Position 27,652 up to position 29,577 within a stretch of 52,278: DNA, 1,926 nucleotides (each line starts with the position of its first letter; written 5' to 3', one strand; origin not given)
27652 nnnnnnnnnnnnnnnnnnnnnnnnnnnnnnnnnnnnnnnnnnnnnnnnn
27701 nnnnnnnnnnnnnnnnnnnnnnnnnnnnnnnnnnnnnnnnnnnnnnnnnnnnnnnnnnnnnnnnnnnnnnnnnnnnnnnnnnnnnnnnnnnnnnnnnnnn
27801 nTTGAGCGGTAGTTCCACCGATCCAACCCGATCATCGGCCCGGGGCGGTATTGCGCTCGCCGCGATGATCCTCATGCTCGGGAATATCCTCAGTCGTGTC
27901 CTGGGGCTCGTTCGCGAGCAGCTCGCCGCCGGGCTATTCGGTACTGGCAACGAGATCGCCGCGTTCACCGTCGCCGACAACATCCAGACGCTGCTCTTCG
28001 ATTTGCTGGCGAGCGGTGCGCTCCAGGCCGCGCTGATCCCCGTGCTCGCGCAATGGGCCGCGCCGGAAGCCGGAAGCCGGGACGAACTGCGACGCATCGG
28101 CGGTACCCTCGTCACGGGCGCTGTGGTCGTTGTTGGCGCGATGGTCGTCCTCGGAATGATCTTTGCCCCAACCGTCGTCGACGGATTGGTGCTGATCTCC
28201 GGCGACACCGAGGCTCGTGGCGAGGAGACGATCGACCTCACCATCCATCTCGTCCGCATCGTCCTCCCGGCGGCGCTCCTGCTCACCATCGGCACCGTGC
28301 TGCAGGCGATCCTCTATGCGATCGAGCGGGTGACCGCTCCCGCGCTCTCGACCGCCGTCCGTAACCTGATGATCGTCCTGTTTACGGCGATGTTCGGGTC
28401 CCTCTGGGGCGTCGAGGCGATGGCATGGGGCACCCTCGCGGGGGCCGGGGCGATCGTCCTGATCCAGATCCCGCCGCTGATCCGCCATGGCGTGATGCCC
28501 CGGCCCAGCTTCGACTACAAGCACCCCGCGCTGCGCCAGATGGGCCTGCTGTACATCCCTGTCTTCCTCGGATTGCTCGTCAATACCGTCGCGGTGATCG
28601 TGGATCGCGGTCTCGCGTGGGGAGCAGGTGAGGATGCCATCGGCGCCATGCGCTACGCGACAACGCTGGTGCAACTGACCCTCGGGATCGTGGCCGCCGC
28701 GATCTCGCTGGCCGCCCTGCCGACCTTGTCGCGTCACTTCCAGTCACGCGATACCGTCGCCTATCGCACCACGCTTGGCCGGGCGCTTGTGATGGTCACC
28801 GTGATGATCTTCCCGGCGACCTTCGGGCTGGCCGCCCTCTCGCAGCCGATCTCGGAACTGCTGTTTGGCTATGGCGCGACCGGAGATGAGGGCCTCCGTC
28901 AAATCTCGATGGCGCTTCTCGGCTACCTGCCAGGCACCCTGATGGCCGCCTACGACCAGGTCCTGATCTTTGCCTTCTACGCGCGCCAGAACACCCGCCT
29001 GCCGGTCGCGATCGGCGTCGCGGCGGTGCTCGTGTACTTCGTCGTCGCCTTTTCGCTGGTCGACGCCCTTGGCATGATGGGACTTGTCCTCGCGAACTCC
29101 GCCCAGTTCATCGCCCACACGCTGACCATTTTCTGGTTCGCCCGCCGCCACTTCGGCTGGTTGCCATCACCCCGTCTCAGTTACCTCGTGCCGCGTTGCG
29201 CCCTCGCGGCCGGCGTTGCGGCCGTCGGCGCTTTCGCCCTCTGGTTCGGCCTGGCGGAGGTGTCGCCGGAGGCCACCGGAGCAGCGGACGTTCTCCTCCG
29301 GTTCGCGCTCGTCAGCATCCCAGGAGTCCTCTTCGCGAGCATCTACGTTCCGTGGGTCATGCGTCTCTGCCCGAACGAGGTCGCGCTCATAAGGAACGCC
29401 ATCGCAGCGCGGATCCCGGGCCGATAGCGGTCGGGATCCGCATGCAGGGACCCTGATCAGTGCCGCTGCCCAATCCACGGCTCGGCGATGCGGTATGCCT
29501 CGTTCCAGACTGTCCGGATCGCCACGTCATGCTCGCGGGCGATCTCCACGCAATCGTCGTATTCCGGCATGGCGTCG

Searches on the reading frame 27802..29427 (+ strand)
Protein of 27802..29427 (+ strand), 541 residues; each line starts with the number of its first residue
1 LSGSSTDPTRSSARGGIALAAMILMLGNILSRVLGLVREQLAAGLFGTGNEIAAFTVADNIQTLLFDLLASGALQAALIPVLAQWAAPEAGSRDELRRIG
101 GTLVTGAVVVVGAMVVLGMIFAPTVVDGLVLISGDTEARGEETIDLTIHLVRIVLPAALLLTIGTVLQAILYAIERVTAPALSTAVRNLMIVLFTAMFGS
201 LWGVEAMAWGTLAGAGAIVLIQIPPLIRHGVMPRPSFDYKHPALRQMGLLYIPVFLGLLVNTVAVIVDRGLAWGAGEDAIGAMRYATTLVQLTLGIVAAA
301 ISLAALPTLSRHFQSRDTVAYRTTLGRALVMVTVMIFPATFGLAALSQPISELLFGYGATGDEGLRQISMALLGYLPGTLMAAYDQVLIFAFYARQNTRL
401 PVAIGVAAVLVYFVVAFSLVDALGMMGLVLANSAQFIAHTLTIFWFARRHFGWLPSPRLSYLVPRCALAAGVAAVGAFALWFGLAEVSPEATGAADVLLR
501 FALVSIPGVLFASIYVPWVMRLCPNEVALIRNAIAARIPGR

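Call 6: search_protein_families(library=pfam, proteins=[window:27802-29427:+], max_evalue=0.001)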
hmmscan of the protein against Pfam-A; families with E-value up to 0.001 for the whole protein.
window:27802-29427:+ (541 aa): 3 families
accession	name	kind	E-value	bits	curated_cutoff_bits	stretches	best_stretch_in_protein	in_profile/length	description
PF03023.19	MurJ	-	7.6e-71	239.5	27.4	1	43-479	2-428/451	Lipid II flippase MurJ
PF13440.11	Polysacc_synt_3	-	1.5e-08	34.7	23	1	162-356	99-285/293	Polysaccharide biosynthesis protein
PF01554.23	MatE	-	6.7e-07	29.6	24.9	1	253-417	1-160/161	MatE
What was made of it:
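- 27802..29427 (+): MurJ-family flippase, the last gene of the conserved cluster. PF03023, E 8e-71 (call 6).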
